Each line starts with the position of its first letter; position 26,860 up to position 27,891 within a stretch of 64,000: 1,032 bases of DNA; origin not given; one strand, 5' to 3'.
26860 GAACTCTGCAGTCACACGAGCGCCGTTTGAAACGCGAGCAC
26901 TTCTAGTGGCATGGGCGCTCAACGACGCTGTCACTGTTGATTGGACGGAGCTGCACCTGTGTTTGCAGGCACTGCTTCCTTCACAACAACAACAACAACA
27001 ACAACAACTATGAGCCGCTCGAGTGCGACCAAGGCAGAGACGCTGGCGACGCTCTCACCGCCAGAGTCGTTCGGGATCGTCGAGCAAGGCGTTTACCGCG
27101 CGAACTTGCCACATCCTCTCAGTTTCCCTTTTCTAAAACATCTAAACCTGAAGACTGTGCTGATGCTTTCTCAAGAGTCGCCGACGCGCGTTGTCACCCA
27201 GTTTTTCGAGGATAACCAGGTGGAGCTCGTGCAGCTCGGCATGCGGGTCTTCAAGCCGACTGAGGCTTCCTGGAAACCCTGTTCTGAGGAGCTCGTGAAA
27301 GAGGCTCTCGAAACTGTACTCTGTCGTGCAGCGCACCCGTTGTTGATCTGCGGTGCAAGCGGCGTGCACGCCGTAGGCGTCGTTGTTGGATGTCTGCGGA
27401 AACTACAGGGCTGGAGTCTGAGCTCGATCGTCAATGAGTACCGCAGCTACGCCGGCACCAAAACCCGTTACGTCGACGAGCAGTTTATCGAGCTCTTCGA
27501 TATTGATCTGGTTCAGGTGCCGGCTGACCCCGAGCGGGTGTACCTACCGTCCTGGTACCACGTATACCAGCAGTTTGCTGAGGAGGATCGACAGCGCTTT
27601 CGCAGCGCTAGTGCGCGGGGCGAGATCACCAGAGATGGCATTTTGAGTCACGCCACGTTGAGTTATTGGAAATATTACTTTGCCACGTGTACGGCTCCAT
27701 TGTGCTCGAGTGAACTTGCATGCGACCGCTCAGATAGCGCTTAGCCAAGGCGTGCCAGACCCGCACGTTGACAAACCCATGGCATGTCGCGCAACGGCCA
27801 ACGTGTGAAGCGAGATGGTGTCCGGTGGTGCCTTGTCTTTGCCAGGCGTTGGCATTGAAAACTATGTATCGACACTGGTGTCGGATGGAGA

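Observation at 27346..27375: PFA-DSP/Siw14-family phosphatase homologue lacks the catalytic Cys and Arg of the CX5R P-loop: candidate pseudophosphatase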

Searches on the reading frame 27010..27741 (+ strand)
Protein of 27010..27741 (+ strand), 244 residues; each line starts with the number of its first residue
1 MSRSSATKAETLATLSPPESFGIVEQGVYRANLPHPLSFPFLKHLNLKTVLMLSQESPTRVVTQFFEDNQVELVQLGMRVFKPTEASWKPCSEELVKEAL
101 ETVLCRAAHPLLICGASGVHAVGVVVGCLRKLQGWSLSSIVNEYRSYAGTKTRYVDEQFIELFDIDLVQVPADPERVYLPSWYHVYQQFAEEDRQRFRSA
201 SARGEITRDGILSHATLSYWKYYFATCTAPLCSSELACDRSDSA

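Call 6: search_protein_families(library=pfam, proteins=[window:27010-27741:+], max_evalue=1)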
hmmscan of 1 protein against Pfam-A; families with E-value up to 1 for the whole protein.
window:27010-27741:+ (244 aa): 2 families
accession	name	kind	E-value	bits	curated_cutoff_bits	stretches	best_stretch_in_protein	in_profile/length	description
PF03162.18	Y_phosphatase2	-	2.1e-43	148.2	27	1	17-174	3-157/165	Tyrosine phosphatase family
PF22741.1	PTP-NADK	-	0.095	12.5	27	1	42-153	44-154/163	DSP-PTPase phosphatase fused to NAD+ Kinase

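Call 7: search_solved_structures(query=window:27010-27741:+, max_evalue=0.01, show_alignments=4)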
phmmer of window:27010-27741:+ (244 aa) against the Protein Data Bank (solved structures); distinct sequences matched with E-value up to 0.01: 5.
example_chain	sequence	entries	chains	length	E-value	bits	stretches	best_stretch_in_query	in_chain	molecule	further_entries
7mod_A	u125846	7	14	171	1.8e-27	99.6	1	15-166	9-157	Tyrosine-protein phosphatase DSP1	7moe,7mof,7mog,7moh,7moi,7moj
7mok_A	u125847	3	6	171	4.4e-27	98.3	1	15-166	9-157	Tyrosine-protein phosphatase DSP1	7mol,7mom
1xri_A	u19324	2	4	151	1.1e-26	97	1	15-165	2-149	At1g05000 | Probable tyrosine-protein phosphatase At1g05000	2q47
6e3b_A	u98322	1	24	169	2.2e-26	96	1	16-172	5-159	Tyrosine-protein phosphatase SIW14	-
6byf_A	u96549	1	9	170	3.6e-26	95.3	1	15-172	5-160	Tyrosine-protein phosphatase SIW14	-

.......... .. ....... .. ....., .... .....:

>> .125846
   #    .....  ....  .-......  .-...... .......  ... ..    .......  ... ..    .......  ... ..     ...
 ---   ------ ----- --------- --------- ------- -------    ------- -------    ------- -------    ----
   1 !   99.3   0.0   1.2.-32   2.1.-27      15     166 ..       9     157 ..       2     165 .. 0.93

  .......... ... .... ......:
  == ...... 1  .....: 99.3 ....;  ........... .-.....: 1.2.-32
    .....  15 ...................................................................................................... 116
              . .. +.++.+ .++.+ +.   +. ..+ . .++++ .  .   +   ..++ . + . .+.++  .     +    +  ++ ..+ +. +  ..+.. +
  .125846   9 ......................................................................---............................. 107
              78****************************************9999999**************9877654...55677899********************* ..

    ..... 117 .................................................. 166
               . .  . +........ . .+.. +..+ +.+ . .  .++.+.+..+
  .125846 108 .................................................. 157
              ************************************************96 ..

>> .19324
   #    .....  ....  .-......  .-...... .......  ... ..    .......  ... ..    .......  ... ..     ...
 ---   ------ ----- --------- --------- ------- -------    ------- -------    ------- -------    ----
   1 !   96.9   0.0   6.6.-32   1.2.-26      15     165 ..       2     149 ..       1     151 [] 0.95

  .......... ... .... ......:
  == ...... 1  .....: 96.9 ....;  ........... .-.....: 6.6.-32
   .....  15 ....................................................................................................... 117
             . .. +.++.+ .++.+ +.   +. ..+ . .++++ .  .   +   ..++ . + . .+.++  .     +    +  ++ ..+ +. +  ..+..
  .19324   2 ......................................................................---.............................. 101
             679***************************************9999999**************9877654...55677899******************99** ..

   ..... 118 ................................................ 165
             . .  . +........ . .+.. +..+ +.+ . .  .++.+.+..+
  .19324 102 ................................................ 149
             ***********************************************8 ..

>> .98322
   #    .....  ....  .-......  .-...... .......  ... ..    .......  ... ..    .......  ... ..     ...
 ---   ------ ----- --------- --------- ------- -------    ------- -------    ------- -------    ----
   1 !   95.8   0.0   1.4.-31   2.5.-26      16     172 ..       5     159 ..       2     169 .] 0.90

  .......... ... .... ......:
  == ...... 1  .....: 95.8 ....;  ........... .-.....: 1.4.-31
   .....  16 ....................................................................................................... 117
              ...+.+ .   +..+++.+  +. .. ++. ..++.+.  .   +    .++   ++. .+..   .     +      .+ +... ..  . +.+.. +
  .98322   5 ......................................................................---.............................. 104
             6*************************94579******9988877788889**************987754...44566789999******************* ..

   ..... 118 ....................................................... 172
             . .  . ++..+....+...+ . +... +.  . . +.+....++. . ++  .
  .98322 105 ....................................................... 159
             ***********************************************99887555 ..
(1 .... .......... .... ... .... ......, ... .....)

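Call 9: find_homologous_proteins(query=window:27010-27741:+)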
Query window:27010-27741:+ (244 aa): 64 proteins with E <= 0.001 among 397 candidates.
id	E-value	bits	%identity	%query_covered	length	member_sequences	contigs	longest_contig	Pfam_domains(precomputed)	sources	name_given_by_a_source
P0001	3.3e-161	552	100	100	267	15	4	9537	PF03162.19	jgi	jgi:protein tyrosine/serine phosphatase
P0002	5.1e-124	430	78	99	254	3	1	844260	PF03162.19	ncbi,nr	ncbi:hypothetical protein CCYA_CCYA03G0830 [Cyanidiococcus yangmingshanensis]|nr:hypothetical protei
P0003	3.4e-121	421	78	98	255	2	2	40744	PF03162.19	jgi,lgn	jgi:protein tyrosine/serine phosphatase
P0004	1.5e-88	314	63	95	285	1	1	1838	PF03162.19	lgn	-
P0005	2.3e-88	314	61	95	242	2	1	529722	PF03162.19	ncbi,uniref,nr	ncbi:hypothetical protein CDCA_CDCA05G1471 [Cyanidium caldarium]|uniref:Uncharacterized protein n=1 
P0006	3.2e-86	307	61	91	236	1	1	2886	PF03162.19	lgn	-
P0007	4.7e-63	231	51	86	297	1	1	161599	PF03162.19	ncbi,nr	ncbi:Probable tyrosine-protein phosphatase [Galdieria sulphuraria]|nr:Probable tyrosine-protein phos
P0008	8.6e-56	207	52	75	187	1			PF22741.2,PF03162.19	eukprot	eukprot:Opistho-2@46896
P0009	2.9e-55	205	51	75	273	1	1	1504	PF03162.19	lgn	-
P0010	4.1e-55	205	51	79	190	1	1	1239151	PF03162.19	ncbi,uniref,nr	ncbi:protein-tyrosine phosphatase [Radiomyces spectabilis]|uniref:protein-tyrosine phosphatase n=1 T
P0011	7.0e-55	204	53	72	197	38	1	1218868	PF22741.2,PF03162.19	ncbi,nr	ncbi:tyrosine phosphatase family-domain-containing protein [Thamnidium elegans]|nr:tyrosine phosphat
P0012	7.5e-55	204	47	86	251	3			PF03162.19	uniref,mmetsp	uniref:Tyrosine-protein phosphatase domain-containing protein n=1 Tax=Rhodosorus marinus TaxID=10192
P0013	7.8e-55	204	42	90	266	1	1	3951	PF03162.19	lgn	-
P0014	2.6e-54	202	54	70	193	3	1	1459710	PF22741.2,PF03162.19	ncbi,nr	ncbi:protein-tyrosine phosphatase [Pilobolus umbonatus]|nr:protein-tyrosine phosphatase [Pilobolus u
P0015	3.0e-54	202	49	79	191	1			PF22741.2,PF03162.19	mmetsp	mmetsp:Transcript_18097/g.25312 ORF Transcript_18097/g.25312 Transcript_18097/m.25312 type:complete 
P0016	5.3e-54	201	51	77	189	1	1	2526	PF22741.2,PF03162.19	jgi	-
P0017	6.5e-53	198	51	75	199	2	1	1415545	PF03162.19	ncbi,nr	ncbi:tyrosine phosphatase family-domain-containing protein [Umbelopsis sp. AD052]|nr:tyrosine phosph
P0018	6.7e-53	198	51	75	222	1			PF22741.2,PF03162.19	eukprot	eukprot:TRINITY_DN4535_c0_g1_i1.p1 TRINITY_DN4535_c0_g1~~TRINITY_DN4535_c0_g1_i1.p1 ORF type:complet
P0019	8.1e-53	197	42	90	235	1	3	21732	PF03162.19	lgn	-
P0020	3.6e-52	195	52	71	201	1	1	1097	PF03162.19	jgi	-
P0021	5.9e-51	191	52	68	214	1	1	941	PF03162.19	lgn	-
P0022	7.6e-51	191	43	94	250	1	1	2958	PF03162.19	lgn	-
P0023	3.4e-50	189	45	89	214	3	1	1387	PF03162.19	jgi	-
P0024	5.3e-50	188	47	79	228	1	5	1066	PF22741.2,PF03162.19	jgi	-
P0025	1.1e-49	187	44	81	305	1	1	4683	PF03162.19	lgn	-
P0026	1.6e-49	187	51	70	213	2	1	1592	PF03162.19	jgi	-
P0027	4.4e-49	185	50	73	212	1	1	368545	PF03162.19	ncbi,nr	ncbi:tyrosine phosphatase family-domain-containing protein [Cladochytrium replicatum]|nr:tyrosine ph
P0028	1.1e-48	184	54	39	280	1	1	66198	PF03162.19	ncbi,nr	ncbi:hypothetical protein BGZ68_009198 [Mortierella alpina]|nr:hypothetical protein BGZ68_009198 [Mo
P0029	4.3e-48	182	46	82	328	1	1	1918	PF03162.19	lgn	-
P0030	2.0e-47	180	50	70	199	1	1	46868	PF03162.19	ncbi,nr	ncbi:hypothetical protein HK104_009353 [Borealophlyctis nickersoniae]|nr:hypothetical protein HK104_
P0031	9.7e-47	177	54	63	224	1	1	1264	PF03162.19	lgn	-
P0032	5.0e-46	175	39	89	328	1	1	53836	PF22741.2,PF03162.19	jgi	jgi:protein tyrosine/serine phosphatase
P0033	6.9e-46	175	46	68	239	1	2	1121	PF03162.19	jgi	-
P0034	6.6e-45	171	46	75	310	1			PF03162.19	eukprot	eukprot:TRINITY_DN12510_c0_g1_i1.p1 TRINITY_DN12510_c0_g1~~TRINITY_DN12510_c0_g1_i1.p1 ORF type:comp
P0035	1.5e-44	170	45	79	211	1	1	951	PF03162.19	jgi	-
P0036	1.7e-44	170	46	89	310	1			PF03162.19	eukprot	eukprot:jgi/Galph1/5860/GphlegSOOS_G4453.1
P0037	7.6e-44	168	45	69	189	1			PF03162.19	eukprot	eukprot:CFRG0126T1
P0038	9.2e-44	168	45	74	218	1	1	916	PF03162.19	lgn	-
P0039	2.9e-43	166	44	73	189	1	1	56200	PF03162.19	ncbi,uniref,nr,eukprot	ncbi:hypothetical protein SARC_07577 [Sphaeroforma arctica JP610]|uniref:Tyrosine-protein phosphatas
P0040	3.9e-43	166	45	82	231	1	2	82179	PF03162.19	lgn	-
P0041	4.6e-42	162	47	72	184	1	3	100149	PF03162.19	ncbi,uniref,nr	ncbi:hypothetical protein BB559_003599 [Furculomyces boomerangus]|uniref:Tyrosine-protein phosphatas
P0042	3.4e-41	159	34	89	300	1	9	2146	PF03162.19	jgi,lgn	jgi:hypothetical protein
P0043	6.2e-41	158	46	73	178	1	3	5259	PF22741.2,PF03162.19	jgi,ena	-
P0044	1.4e-38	151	45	70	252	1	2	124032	PF03162.19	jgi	-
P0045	2.3e-38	150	45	72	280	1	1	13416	PF22741.2,PF03162.19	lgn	-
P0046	2.3e-38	150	49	68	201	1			PF03162.19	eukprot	eukprot:m.176308 g.176308 ORF g.176308 m.176308 type:complete len:202 (-) comp15442_c1_seq4:5537-614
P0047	4.0e-38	149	47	66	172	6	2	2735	PF22741.2,PF03162.19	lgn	-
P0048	6.5e-38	149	45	72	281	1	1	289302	PF22741.2,PF03162.19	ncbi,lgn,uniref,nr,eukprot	ncbi:hypothetical protein BWQ96_05088 [Gracilariopsis chorda]|uniref:protein-tyrosine-phosphatase n=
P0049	1.2e-37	148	43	62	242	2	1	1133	PF03162.19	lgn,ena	-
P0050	2.8e-37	146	41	79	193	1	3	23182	PF03162.19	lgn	-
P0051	2.1e-36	144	42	77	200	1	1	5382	PF03162.19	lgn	-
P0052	9.1e-36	142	44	66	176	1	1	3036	PF22741.2,PF03162.19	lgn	-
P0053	1.5e-35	141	44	70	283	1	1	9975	PF22741.2,PF03162.19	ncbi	ncbi:unnamed protein product [Agarophyton chilense]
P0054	2.8e-29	120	39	65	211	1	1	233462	PF03162.19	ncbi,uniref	ncbi:protein-tyrosine phosphatase [Mrakia frigida]|uniref:protein-tyrosine phosphatase OCA1 family p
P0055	1.1e-28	118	42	61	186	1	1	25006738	PF13350.12,PF22741.2,PF03162.19,PF00782.26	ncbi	ncbi:unnamed protein product [Calypogeia fissa]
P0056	4.6e-27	113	40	68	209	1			PF13350.12,PF22741.2,PF22785.2,PF03162.19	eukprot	eukprot:GCRY01003276.1.p1 GENE.GCRY01003276.1~~GCRY01003276.1.p1 ORF type:complete len:210 (+),score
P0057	2.0e-26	111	41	61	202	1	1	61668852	PF13350.12,PF22741.2,PF03162.19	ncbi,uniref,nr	ncbi:hypothetical protein HHK36_005707 [Tetracentron sinense]|uniref:diphosphoinositol-polyphosphate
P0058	5.5e-26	110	53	44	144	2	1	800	PF03162.19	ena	-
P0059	3.8e-25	107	49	53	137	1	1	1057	PF03162.19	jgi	-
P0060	5.7e-25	106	43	62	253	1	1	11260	PF13350.12,PF22784.2,PF22785.2,PF03162.19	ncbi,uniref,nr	ncbi:hypothetical protein GP486_004641 [Trichoglossum hirsutum]|uniref:diphosphoinositol-polyphospha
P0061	4.5e-24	103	39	66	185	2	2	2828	PF13350.12,PF22784.2,PF22741.2,PF22785.2,PF03162.19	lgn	-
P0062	5.7e-23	100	38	65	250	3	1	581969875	PF13350.12,PF22784.2,PF22741.2,PF03162.19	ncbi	ncbi:hypothetical protein VPH35_097199 [Triticum aestivum]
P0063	3.6e-21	94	34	67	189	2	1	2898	PF13350.12,PF22741.2,PF22785.2,PF03162.19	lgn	-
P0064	6.6e-20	90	37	68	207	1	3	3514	PF13350.12,PF22741.2,PF22785.2,PF03162.19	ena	-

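Call 17: find_encoding_contigs(protein=P0001, flank=3000, max_places=4)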
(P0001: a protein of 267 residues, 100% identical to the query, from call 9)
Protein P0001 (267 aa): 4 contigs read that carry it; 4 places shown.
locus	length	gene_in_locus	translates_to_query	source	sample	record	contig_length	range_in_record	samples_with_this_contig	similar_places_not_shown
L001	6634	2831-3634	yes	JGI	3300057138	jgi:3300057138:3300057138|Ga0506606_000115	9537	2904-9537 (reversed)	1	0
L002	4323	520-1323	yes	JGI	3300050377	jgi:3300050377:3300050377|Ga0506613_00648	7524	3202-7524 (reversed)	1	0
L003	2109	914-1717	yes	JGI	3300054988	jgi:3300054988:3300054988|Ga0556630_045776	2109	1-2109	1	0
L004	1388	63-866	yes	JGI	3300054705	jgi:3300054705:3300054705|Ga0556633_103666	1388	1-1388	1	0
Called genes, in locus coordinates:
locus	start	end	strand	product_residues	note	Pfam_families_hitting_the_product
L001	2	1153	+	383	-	?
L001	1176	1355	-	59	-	-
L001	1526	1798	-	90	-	-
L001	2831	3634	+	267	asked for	PF03162:Y_phosphatase2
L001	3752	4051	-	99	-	-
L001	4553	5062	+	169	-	-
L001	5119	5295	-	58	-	-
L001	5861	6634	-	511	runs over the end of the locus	PF01513:NAD_kinase, PF20143:NAD_kinase_C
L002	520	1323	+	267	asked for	PF03162:Y_phosphatase2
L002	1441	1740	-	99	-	-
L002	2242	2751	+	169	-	-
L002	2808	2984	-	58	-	-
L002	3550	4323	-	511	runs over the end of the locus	PF01513:NAD_kinase, PF20143:NAD_kinase_C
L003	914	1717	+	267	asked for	PF03162:Y_phosphatase2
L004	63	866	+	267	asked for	PF03162:Y_phosphatase2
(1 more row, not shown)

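Call 18: find_encoding_contigs(protein=P0002, flank=10000, max_places=2)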
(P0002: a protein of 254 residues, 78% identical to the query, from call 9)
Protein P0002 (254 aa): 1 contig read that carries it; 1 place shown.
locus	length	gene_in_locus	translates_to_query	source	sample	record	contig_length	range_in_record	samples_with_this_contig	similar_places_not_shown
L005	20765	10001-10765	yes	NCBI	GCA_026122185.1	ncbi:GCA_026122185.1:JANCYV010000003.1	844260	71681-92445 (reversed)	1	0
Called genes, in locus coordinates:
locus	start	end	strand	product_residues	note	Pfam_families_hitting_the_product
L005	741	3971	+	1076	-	PF23414:Beta-prop_EML_2, PF25175:Beta-prop_WDR5, PF24105:Beta-prop_CAF1B_HIR1, PF24807:WD40_CDC20-Fz, PF24814:WD40_Prp19, PF25173:Beta-prop_WDR3_1st, PF25175:Beta-prop_WDR5, PF23381:Beta-prop_IFT122_1st, +14 more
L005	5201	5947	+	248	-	PF07106:WHD_TBPIP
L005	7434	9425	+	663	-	PF00069:Pkinase, PF07714:PK_Tyr_Ser-Thr, PF03109:ABC1 (weak)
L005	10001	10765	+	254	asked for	PF03162:Y_phosphatase2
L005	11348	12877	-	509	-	PF01513:NAD_kinase, PF20143:NAD_kinase_C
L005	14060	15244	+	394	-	PF08557:Lipid_DES (weak), PF00487:FA_desaturase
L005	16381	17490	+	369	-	-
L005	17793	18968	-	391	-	PF03256:ANAPC10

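Call 19: find_encoding_contigs(protein=P0005, flank=10000, max_places=2)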
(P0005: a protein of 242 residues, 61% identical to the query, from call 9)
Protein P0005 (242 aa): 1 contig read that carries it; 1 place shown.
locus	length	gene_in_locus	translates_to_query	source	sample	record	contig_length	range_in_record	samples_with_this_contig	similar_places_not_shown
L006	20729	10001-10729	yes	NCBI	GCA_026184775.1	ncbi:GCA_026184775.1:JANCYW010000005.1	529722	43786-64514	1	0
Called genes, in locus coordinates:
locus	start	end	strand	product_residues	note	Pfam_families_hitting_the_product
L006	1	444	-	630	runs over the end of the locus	PF00443:UCH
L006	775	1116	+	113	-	PF03656:Pam16, PF00226:DnaJ (weak)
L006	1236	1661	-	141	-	PF01248:Ribosomal_L7Ae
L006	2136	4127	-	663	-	PF01029:NusB, PF01189:Methyltr_RsmB-F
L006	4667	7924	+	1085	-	PF00133:tRNA-synt_1, PF09334:tRNA-synt_1g (weak), PF13603:tRNA-synt_1_2 (faint), PF08264:Anticodon_1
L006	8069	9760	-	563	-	-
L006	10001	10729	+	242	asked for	PF03162:Y_phosphatase2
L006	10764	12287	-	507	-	PF01513:NAD_kinase, PF20143:NAD_kinase_C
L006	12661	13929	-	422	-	-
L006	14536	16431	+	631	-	-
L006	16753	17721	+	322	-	PF03256:ANAPC10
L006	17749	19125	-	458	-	-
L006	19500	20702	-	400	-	PF08557:Lipid_DES (weak), PF00487:FA_desaturase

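Call 20: find_encoding_contigs(protein=P0003, flank=10000, max_places=2)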
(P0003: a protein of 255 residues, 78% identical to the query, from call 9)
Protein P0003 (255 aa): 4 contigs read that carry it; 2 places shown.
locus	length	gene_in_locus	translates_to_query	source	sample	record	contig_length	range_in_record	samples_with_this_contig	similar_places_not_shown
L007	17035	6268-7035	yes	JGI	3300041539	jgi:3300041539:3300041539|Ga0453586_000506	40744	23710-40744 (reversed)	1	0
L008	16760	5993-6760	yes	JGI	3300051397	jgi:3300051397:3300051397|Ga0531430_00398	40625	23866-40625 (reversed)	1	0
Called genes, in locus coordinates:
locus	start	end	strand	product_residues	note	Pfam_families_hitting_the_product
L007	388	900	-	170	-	-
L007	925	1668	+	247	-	PF07106:WHD_TBPIP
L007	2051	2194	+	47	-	-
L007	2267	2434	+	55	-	-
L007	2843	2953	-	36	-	-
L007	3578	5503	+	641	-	PF00069:Pkinase, PF07714:PK_Tyr_Ser-Thr, PF03109:ABC1 (weak)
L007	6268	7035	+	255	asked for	PF03162:Y_phosphatase2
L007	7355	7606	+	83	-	-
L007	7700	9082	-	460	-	PF01513:NAD_kinase, PF20143:NAD_kinase_C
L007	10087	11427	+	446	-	PF08557:Lipid_DES (weak), PF00487:FA_desaturase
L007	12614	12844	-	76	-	-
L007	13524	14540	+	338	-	-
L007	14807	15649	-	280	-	PF03256:ANAPC10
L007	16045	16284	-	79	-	-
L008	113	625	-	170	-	-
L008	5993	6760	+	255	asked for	PF03162:Y_phosphatase2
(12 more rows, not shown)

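Call 21: find_encoding_contigs(protein=P0007, flank=10000, max_places=2)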
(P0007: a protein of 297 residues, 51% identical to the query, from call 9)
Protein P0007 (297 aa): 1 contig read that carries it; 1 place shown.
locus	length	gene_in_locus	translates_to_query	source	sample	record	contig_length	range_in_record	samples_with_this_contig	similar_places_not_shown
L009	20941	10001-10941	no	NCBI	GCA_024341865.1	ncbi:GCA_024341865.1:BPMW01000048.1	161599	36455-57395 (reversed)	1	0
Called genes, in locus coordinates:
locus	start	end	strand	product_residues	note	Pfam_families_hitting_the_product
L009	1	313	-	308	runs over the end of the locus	-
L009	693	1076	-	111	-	PF00226:DnaJ (weak)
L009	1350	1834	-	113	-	PF01248:Ribosomal_L7Ae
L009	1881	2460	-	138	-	-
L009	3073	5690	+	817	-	PF21088:MS_channel_1st, PF00924:MS_channel_2nd, PF21082:MS_channel_3rd (weak), PF24956:Msl2-3_C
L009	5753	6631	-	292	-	PF01398:JAB, PF13012:MitMem_reg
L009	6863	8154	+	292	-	PF00406:ADK, PF13207:AAA_17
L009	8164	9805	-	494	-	PF07690:MFS_1, PF06779:MFS_4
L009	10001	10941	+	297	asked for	PF03162:Y_phosphatase2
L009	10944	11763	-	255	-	PF01428:zf-AN1, PF25327:UBL_ZFAND1 (weak)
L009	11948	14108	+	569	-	PF00076:RRM_1, PF15519:RBM39linker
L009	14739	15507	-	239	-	-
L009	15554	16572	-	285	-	-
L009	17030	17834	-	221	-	PF00583:Acetyltransf_1, PF13673:Acetyltransf_10 (faint), PF13508:Acetyltransf_7 (weak)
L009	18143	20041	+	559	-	PF00664:ABC_membrane, PF02463:SMC_N (weak), PF00005:ABC_tran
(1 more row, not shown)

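Call 22: find_encoding_contigs(protein=P0040, flank=10000, max_places=2)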
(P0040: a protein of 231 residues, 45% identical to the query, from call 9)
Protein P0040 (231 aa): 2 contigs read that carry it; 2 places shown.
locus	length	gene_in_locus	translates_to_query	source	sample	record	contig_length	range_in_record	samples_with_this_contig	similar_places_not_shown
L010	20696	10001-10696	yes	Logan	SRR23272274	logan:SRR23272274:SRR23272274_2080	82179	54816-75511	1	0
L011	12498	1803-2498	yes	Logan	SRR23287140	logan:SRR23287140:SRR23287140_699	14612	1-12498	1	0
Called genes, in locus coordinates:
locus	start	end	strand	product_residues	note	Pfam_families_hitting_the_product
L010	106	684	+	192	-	PF00572:Ribosomal_L13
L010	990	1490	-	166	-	PF07080:DUF1348, PF12680:SnoaL_2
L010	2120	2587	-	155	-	-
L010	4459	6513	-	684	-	-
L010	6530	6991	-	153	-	-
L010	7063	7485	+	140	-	-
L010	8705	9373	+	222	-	PF14382:ECR1_N, PF10447:EXOSC1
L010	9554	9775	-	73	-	-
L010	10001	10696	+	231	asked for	PF03162:Y_phosphatase2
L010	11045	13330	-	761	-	PF00795:CN_hydrolase, PF02540:NAD_synthase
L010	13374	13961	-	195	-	-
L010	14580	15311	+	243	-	PF09349:OHCU_decarbox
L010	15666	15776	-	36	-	-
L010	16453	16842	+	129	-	PF00903:Glyoxalase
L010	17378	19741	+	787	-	PF25121:RRM_ESF1, PF08159:NUC153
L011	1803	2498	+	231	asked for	PF03162:Y_phosphatase2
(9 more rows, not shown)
